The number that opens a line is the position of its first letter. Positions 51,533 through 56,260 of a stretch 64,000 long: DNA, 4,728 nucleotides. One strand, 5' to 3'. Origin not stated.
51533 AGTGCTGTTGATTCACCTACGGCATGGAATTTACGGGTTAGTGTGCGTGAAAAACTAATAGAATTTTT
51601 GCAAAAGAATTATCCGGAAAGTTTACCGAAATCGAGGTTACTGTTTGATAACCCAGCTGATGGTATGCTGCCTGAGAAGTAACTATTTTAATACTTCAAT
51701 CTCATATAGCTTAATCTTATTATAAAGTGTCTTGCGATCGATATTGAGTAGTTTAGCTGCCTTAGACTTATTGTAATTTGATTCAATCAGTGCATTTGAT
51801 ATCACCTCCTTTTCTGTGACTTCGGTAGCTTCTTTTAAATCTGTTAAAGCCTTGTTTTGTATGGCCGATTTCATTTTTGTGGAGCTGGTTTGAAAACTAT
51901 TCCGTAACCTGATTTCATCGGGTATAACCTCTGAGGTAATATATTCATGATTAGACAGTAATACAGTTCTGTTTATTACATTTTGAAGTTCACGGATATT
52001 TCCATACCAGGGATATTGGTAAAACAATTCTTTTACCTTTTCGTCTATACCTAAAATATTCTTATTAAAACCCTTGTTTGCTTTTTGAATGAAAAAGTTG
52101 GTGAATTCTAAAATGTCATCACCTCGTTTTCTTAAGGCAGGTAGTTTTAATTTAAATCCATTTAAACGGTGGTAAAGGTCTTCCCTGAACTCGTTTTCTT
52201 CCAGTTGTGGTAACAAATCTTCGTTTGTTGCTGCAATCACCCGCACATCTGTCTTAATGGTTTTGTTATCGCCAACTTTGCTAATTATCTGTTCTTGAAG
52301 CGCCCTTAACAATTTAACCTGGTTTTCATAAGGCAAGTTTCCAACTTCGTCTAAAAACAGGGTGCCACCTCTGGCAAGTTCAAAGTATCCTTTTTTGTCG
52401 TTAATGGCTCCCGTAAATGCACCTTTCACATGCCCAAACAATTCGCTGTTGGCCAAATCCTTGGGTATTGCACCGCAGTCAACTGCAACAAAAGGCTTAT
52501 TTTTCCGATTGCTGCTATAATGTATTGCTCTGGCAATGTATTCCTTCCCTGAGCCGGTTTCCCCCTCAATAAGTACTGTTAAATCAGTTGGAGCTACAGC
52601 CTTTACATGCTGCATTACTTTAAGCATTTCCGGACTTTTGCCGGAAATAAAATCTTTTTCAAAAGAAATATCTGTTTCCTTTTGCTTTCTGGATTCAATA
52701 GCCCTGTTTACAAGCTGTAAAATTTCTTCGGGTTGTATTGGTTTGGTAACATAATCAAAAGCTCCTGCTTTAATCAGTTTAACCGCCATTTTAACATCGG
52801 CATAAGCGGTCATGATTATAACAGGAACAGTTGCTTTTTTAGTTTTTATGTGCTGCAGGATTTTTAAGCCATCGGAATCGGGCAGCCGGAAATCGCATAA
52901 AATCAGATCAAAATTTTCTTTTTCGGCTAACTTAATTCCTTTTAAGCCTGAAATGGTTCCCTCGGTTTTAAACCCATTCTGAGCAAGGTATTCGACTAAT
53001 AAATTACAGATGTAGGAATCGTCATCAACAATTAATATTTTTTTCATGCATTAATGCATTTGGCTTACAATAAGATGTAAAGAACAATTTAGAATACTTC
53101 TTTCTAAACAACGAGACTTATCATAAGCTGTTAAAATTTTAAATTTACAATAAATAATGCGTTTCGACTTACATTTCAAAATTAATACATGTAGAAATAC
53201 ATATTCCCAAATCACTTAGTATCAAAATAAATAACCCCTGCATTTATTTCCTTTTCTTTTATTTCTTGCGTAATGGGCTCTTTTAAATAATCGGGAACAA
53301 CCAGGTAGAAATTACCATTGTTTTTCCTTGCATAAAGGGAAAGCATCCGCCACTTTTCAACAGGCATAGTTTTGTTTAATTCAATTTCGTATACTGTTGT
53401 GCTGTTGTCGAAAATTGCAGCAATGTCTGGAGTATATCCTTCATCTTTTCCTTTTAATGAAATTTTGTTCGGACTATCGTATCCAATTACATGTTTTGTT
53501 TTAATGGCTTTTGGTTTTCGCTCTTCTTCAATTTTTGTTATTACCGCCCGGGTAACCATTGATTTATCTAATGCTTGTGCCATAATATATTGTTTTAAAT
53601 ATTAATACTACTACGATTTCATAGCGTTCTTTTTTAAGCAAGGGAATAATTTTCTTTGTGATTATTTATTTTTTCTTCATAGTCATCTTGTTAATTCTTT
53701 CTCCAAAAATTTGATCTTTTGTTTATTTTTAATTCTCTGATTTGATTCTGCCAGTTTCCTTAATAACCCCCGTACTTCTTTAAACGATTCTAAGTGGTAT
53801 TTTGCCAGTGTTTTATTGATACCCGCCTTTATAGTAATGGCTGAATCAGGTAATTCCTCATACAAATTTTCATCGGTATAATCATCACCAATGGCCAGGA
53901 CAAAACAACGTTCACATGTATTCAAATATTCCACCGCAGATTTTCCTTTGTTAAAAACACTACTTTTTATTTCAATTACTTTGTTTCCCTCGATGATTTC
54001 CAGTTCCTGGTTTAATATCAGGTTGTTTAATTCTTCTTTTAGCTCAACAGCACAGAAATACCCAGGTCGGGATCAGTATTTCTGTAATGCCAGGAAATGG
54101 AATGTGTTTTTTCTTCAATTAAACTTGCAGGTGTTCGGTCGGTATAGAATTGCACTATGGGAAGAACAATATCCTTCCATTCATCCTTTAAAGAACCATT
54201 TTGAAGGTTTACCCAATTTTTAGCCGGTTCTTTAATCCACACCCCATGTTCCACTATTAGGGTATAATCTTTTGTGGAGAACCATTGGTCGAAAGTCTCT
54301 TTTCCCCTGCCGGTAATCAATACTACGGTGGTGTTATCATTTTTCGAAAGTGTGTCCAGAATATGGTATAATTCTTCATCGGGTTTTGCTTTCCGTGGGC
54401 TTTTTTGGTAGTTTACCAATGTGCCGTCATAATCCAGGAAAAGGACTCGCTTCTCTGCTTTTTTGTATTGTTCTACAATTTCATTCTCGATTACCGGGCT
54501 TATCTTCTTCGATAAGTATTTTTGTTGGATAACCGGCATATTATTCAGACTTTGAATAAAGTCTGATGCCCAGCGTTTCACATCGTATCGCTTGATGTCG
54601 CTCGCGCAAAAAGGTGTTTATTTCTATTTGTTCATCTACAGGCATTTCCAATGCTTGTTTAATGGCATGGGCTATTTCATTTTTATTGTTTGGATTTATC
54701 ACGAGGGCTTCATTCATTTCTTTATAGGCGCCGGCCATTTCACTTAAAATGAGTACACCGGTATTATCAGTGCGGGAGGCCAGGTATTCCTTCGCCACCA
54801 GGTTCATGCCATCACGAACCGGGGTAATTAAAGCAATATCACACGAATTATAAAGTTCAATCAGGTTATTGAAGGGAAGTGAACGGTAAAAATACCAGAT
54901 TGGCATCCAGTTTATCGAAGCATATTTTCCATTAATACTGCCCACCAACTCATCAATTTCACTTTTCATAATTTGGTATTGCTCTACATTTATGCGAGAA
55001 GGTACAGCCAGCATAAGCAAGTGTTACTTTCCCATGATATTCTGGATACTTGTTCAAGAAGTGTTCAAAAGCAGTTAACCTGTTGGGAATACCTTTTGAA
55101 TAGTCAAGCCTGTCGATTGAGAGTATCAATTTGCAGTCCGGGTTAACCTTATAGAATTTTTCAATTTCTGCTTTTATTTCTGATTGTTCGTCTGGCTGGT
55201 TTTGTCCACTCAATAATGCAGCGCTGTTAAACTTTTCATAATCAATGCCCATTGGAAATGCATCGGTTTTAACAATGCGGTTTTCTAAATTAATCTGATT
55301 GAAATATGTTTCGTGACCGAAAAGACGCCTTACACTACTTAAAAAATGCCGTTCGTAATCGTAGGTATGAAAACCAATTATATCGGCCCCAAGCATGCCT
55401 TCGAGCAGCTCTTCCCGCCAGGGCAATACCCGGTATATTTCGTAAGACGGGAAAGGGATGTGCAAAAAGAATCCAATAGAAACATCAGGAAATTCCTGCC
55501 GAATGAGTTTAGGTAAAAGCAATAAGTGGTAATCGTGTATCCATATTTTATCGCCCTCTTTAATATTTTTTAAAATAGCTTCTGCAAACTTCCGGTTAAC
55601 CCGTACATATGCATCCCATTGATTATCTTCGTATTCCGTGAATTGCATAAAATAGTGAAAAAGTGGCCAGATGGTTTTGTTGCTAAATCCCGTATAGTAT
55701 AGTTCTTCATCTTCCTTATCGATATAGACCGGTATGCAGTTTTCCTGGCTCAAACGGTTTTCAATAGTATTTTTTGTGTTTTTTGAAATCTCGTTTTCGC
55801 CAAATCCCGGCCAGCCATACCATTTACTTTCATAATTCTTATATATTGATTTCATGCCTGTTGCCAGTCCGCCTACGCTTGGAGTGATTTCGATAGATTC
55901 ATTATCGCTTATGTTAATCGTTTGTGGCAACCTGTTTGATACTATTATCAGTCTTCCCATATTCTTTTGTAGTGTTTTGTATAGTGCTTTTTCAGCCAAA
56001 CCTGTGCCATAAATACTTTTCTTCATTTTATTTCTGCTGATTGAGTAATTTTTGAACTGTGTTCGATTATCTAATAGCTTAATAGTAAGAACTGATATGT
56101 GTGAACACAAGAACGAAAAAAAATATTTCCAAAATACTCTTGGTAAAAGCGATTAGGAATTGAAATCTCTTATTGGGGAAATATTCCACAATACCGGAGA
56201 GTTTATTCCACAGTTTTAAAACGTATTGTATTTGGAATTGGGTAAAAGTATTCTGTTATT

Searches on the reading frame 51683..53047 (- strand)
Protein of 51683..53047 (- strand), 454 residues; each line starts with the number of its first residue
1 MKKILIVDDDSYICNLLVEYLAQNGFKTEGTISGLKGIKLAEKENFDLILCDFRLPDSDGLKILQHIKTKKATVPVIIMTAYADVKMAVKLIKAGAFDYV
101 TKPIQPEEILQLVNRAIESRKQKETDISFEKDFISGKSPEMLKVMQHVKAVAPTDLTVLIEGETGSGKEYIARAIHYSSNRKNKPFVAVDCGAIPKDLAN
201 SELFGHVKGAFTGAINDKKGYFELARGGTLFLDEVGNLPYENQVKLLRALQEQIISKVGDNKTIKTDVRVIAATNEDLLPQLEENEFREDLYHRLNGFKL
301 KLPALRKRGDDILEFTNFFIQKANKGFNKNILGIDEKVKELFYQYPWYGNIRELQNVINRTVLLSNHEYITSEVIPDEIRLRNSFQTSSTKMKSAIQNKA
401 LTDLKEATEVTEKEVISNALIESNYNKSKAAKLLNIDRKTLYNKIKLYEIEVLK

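Call 24: search_protein_families(library=pfam, proteins=[window:51683-53047:-])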
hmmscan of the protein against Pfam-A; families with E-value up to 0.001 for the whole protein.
window:51683-53047:- (454 aa): 7 families
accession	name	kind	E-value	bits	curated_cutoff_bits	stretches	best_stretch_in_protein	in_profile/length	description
PF00158.32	Sigma54_activat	-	6.9e-70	234.5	20.2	1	134-300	1-167/168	Sigma-54 interaction domain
PF00072.30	Response_reg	-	6.5e-31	107.2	30.2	1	4-113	1-110/111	Response regulator receiver domain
PF14532.12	Sigma54_activ_2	-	5.2e-22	79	25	1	136-305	2-138/138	Sigma-54 interaction domain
PF25601.1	AAA_lid_14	-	8.8e-21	74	27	1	306-388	1-83/87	AAA+ ATPase lid domain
PF02954.25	HTH_8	-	1.3e-12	47.7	22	1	409-447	3-41/42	Bacterial regulatory protein, Fis family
PF07728.20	AAA_5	-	5.1e-08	33.5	22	1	158-294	2-138/139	AAA domain (dynein-related subfamily)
PF00004.35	AAA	-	2.3e-05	25.3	21.2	1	158-279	1-111/131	ATPase family associated with various cellular activities (AAA)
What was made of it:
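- On Sigma-54 enhancer (UAS) bound by an NtrC-family EBP: The regulator at 51683-53047 has REC, Sigma54_activat and HTH_8 domains (call 24).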

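Call 45: find_homologous_proteins(query=window:51683-53047:-, max_evalue=1e-60)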
Query window:51683-53047:- (454 aa): 7884 proteins with E <= 1e-60 among 8000 candidates; the best 120 are listed.
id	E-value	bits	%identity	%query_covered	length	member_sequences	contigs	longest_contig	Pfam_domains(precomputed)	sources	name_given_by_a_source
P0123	1.3e-293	991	100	100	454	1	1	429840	PF00158.33,PF25601.2,PF02954.26,PF00004.36,PF14532.13,PF07728.21,PF00072.31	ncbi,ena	-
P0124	1.0e-248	843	84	100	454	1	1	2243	PF00158.33,PF25601.2,PF02954.26,PF00004.36,PF14532.13,PF07728.21,PF00072.31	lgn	-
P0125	5.8e-248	841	83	100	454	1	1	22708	PF00158.33,PF25601.2,PF02954.26,PF14532.13,PF07728.21,PF00072.31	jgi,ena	-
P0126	3.8e-247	838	82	100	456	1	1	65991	PF00158.33,PF25601.2,PF02954.26,PF00004.36,PF14532.13,PF07728.21,PF00072.31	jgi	jgi:two-component system response regulator HydG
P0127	1.9e-246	836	83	100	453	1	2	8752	PF00158.33,PF25601.2,PF02954.26,PF14532.13,PF07728.21,PF00072.31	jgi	jgi:two-component system response regulator HydG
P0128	2.5e-246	836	83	100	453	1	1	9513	PF00158.33,PF25601.2,PF02954.26,PF14532.13,PF07728.21,PF00072.31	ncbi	ncbi:MAG: sigma-54 dependent transcriptional regulator [Bacteroidales bacterium]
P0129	5.4e-239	811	83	100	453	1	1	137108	PF00158.33,PF25601.2,PF02954.26,PF00004.36,PF14532.13,PF07728.21,PF00072.31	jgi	jgi:two-component system, NtrC family, response regulator HydG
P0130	2.1e-238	809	80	100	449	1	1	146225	PF00158.33,PF25601.2,PF02954.26,PF14532.13,PF07728.21,PF00072.31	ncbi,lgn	-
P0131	6.7e-236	801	81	100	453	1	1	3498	PF00158.33,PF25601.2,PF02954.26,PF14532.13,PF07728.21,PF00072.31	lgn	-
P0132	2.1e-232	790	80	100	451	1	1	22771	PF00158.33,PF25601.2,PF02954.26,PF14532.13,PF07728.21,PF00072.31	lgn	-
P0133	2.2e-231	786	79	100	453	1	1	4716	PF00158.33,PF25601.2,PF02954.26,PF14532.13,PF07728.21,PF00072.31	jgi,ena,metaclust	metaclust:\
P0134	6.6e-226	768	77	100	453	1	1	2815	PF00158.33,PF25601.2,PF02954.26,PF14532.13,PF00072.31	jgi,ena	-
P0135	1.1e-223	761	79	96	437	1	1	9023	PF00158.33,PF25601.2,PF02954.26,PF14532.13,PF07728.21,PF00072.31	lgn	-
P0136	5.3e-222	755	76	100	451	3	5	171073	PF00158.33,PF25601.2,PF02954.26,PF14532.13,PF07728.21,PF00072.31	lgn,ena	-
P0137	1.5e-220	751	75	100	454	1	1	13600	PF00158.33,PF25601.2,PF02954.26,PF14532.13,PF07728.21,PF00072.31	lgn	-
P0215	3.8e-202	690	67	100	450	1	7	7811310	PF00158.33,PF25601.2,PF02954.26,PF14532.13,PF07728.21,PF00072.31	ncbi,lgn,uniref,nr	ncbi:response regulator [Maribellus comscasis]|uniref:Response regulator n=1 Tax=Maribellus comscasi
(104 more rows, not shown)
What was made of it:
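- Closest known: ZraSR-ZraP envelope stress system. Same: JGI labels these regulators 'HydG' (call 45).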

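Call 47: find_encoding_contigs(protein=P0129, flank=10000, max_places=1)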
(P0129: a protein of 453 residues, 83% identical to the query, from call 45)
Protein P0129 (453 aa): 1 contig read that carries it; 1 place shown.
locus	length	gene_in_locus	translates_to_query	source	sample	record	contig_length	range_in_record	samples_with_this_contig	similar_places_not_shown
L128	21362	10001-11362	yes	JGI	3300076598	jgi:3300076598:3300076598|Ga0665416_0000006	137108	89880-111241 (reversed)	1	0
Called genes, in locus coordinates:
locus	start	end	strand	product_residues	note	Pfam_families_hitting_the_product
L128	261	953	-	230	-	PF01346:FKBP_N, PF00254:FKBP_C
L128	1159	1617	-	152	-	PF00160:Pro_isomerase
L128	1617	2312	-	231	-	PF01346:FKBP_N, PF00254:FKBP_C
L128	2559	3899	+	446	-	PF13432:TPR_16 (faint), PF13431:TPR_17 (faint), PF14559:TPR_19 (faint)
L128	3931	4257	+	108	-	PF02617:ClpS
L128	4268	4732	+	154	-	PF24961:NfeD_membrane (weak), PF01957:NfeD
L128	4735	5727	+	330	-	PF12127:FloA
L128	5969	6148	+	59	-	-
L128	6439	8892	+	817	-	PF00989:PAS, PF08448:PAS_4 (faint), PF13426:PAS_9, PF24820:Diguanyl_cycl_sensor (faint), PF08447:PAS_3 (weak), PF00512:HisKA, PF02518:HATPase_c, PF00072:Response_reg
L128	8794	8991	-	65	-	-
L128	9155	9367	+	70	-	-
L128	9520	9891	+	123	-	-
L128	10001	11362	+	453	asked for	PF00072:Response_reg, PF00004:AAA (faint), PF00158:Sigma54_activat, PF14532:Sigma54_activ_2, PF07728:AAA_5 (weak), PF25601:AAA_lid_14, PF02954:HTH_8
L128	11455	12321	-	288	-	PF00582:Usp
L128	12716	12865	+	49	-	-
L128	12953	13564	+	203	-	PF00081:Sod_Fe_N, PF02777:Sod_Fe_C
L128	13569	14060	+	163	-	-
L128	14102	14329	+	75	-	-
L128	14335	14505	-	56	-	-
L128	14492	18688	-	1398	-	PF00128:Alpha-amylase, PF02446:Glyco_hydro_77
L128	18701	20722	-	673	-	PF02922:CBM_48, PF00128:Alpha-amylase, PF02806:Alpha-amylase_C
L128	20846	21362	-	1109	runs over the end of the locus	PF00128:Alpha-amylase, PF16657:Malt_amylase_C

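Call 48: find_encoding_contigs(protein=P0130, flank=10000, max_places=1)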
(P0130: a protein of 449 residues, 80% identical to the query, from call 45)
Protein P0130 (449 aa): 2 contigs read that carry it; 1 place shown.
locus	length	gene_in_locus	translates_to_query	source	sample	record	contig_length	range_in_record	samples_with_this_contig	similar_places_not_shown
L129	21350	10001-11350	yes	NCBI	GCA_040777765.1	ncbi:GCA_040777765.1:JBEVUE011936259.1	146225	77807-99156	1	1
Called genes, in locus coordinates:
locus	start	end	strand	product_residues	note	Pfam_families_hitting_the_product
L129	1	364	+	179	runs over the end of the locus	PF03602:Cons_hypoth95, PF05175:MTS (weak), PF02086:MethyltransfD12 (faint), PF09445:Methyltransf_15 (weak), PF13847:Methyltransf_31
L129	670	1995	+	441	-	PF03544:TonB_C, PF07661:MORN_2 (faint)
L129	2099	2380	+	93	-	-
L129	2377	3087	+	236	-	-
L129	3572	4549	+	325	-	PF00226:DnaJ, PF01556:DnaJ_C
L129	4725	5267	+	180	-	PF08212:Lipocalin_2, PF00061:Lipocalin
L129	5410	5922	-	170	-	PF00011:HSP20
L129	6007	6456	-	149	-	PF00011:HSP20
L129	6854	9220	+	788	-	PF00989:PAS, PF08447:PAS_3 (faint), PF08448:PAS_4 (faint), PF13426:PAS_9, PF00512:HisKA, PF02518:HATPase_c, PF00072:Response_reg, PF23198:PDE8A_N (weak), +1 more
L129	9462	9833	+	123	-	-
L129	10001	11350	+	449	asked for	PF00072:Response_reg, PF00158:Sigma54_activat, PF14532:Sigma54_activ_2, PF07728:AAA_5, PF25601:AAA_lid_14, PF02954:HTH_8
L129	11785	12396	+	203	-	PF00081:Sod_Fe_N, PF02777:Sod_Fe_C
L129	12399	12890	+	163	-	-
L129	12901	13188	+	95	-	PF22277:EncFtn-like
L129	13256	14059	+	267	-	PF04454:Linocin_M18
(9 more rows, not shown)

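Call 49: find_encoding_contigs(protein=P0136, flank=10000, max_places=1)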
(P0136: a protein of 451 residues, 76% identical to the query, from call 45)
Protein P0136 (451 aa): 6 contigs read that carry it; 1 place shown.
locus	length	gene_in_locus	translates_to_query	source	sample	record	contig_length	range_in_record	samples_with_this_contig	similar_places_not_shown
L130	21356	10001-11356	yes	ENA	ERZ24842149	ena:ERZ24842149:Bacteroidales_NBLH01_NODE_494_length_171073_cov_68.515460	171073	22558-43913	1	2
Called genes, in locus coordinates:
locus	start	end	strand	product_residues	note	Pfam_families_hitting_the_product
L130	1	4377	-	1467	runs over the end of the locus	PF00873:ACR_tran, PF02321:OEP (weak)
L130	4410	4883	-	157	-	-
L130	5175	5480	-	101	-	PF20365:DUF6660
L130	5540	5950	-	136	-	PF01475:FUR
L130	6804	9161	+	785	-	PF00989:PAS, PF08448:PAS_4 (faint), PF13426:PAS_9, PF00512:HisKA, PF02518:HATPase_c, PF00072:Response_reg, PF23198:PDE8A_N (weak)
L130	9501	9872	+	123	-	-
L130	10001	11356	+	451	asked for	PF00072:Response_reg, PF00158:Sigma54_activat, PF14532:Sigma54_activ_2, PF07728:AAA_5 (weak), PF25601:AAA_lid_14, PF02954:HTH_8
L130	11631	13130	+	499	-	PF04972:BON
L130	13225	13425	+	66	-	-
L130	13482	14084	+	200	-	PF00081:Sod_Fe_N, PF02777:Sod_Fe_C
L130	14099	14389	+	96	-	PF22277:EncFtn-like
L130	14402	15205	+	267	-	PF04454:Linocin_M18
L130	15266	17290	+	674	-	PF00122:E1-E2_ATPase, PF00702:Hydrolase, PF08282:Hydrolase_3 (faint)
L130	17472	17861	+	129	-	PF03625:DUF302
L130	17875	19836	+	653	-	PF07944:Beta-AFase-like_GH127_cat, PF20736:Glyco_hydro127M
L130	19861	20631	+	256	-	PF00535:Glycos_transf_2, PF10111:Glyco_tranf_2_2, PF13641:Glyco_tranf_2_3 (weak)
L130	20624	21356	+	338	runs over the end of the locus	PF03706:LPG_synthase_TM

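Call 50: find_encoding_contigs(protein=P0215, flank=10000, max_places=1)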
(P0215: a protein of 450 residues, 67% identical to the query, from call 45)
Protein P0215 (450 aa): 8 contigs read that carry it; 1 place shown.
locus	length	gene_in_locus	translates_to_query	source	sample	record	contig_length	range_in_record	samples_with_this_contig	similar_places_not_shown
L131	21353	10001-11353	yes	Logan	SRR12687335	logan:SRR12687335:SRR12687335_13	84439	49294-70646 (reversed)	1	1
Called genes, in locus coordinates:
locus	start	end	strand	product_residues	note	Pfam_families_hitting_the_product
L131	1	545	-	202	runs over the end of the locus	PF01025:GrpE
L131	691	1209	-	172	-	PF00578:AhpC-TSA, PF08534:Redoxin, PF13098:Thioredoxin_2, PF00085:Thioredoxin, PF13905:Thioredoxin_8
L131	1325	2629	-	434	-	PF00275:EPSP_synthase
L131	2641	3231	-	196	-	PF14123:DUF4290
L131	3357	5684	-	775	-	PF00580:UvrD-helicase, PF01443:Viral_helicase1 (faint), PF13245:AAA_19, PF13604:AAA_30 (faint), PF13361:UvrD_C, PF13538:UvrD_C_2 (faint), PF21196:PcrA_UvrD_tudor (weak)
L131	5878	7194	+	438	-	PF13585:CHU_C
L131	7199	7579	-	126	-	-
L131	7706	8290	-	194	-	PF00574:CLP_protease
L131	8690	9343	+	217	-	PF06971:Put_DNA-bind_N, PF02629:CoA_binding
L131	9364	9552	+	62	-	-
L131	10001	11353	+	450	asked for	PF00072:Response_reg, PF00158:Sigma54_activat, PF14532:Sigma54_activ_2, PF07728:AAA_5 (weak), PF25601:AAA_lid_14, PF02954:HTH_8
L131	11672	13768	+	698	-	PF08282:Hydrolase_3 (faint), PF00122:E1-E2_ATPase, PF00702:Hydrolase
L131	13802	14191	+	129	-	PF03625:DUF302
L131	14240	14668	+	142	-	PF02566:OsmC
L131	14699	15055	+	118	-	PF11964:SpoIIAA-like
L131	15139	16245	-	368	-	PF09949:APP1_cat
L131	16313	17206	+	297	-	PF00781:DAGK_cat, PF19279:YegS_C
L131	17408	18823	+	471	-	PF00171:Aldedh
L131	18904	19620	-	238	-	PF03544:TonB_C (weak)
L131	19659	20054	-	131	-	-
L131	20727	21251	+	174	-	PF03729:DUF308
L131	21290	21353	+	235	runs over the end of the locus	PF00106:adh_short, PF08659:KR, PF13561:adh_short_C2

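Call 53: search_protein_families(library=ncbifam, max_evalue=0.001, proteins=[window:51683-53047:-])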
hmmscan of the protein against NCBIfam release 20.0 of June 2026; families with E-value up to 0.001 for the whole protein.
window:51683-53047:- (454 aa): 119 families (the best 25 are shown)
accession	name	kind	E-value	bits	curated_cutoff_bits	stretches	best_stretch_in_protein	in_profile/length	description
NF008469.0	PRK11361.1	equivalog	3.4e-126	421.6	714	1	2-451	5-457/461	acetoacetate metabolism transcriptional regulator AtoC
TIGR01818.1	ntrC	equivalog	3.6e-120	401.9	558.6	1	4-446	1-461/463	nitrogen regulation protein NR(I)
NF041552.1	TF_PrdR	equivalog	8.3e-111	371.1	795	1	117-449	258-577/577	sigma-54 dependent transcriptional regulator PrdR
NF041946.1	LuxO_transreg_Vib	equivalog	2.7e-110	369.3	800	1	7-449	2-461/463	quorum-sensing sigma-54 dependent transcriptional regulator LuxO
NF007689.0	PRK10365.1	equivalog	6e-108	361.5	760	1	3-445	7-439/441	sigma-54-dependent response regulator transcription factor ZraR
TIGR02915.1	PEP_resp_reg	equivalog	1.4e-105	353.7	502.6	1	5-450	2-444/445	PEP-CTERM-box response regulator transcription factor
NF003451.0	PRK05022.1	equivalog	6.2e-105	351.8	476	1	113-445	169-505/512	nitric oxide reductase transcriptional regulator NorR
NF011695.0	PRK15115.1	equivalog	6.1e-103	344.9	763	1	3-434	8-433/445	two-component system response regulator GlrR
NF038308.1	RNA_repair_RtcR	equivalog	1.7e-99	334.1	650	1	105-442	153-505/530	RNA repair transcriptional activator RtcR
NF008176.1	PRK10923.1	equivalog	3.1e-97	326.1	620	1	3-448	5-466/469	nitrogen regulation protein NR(I)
TIGR01817.1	nifA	equivalog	9.8e-97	324.9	528.85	1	113-453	177-532/534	nif-specific transcriptional activator NifA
NF051870.1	NAssimRespRegNtrX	equivalog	9.9e-96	321.4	600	1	1-447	1-449/452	nitrogen assimilation response regulator NtrX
NF050807.1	TransRegFlbDCaul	equivalog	8.9e-93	311.6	750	1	44-451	44-441/454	sigma-54-dependent transcriptional regulator FlbD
NF049963.1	RespRegFlgRCampy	domain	2.9e-87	293.3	750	1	4-450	3-429/429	fla regulon two-component system response regulator FlgR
NF041906.1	V4R_TF_MobR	exception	5.6e-80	269.4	999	1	118-446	216-542/544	phenol degradation transcriptional regulator MobR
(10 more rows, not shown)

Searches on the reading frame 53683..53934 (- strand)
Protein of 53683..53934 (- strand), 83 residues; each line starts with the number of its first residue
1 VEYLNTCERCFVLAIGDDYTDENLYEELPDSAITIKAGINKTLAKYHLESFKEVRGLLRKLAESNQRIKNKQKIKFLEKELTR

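Call 43: search_protein_families(library=pfam, max_evalue=0.01, proteins=[window:53683-53934:-])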
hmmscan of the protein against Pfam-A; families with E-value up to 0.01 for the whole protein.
window:53683-53934:- (83 aa): 1 family
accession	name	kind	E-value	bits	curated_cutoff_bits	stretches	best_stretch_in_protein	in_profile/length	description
PF02358.22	Trehalose_PPase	-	0.0086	15.7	27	0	6-32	181-207/235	Trehalose-phosphatase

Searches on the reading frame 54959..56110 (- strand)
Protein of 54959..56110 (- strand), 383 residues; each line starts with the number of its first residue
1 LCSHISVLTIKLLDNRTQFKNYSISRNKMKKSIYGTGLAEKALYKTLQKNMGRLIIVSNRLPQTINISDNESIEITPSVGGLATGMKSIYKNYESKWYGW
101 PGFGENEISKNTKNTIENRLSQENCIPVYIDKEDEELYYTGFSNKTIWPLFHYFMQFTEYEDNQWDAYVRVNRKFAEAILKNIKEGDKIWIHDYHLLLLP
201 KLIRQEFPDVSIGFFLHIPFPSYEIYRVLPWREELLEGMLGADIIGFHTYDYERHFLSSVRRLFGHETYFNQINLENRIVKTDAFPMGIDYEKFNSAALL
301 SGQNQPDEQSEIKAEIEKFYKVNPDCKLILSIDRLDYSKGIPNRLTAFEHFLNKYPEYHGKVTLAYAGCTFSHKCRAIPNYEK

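Call 9: search_protein_families(library=pfam, proteins=[window:54959-56110:-])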
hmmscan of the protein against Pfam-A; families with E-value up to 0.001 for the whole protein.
window:54959-56110:- (383 aa): 1 family
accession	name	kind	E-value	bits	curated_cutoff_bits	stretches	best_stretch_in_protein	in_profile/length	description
PF00982.27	Glyco_transf_20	-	3.1e-102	343.2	32.5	1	53-366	2-315/473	Glycosyltransferase family 20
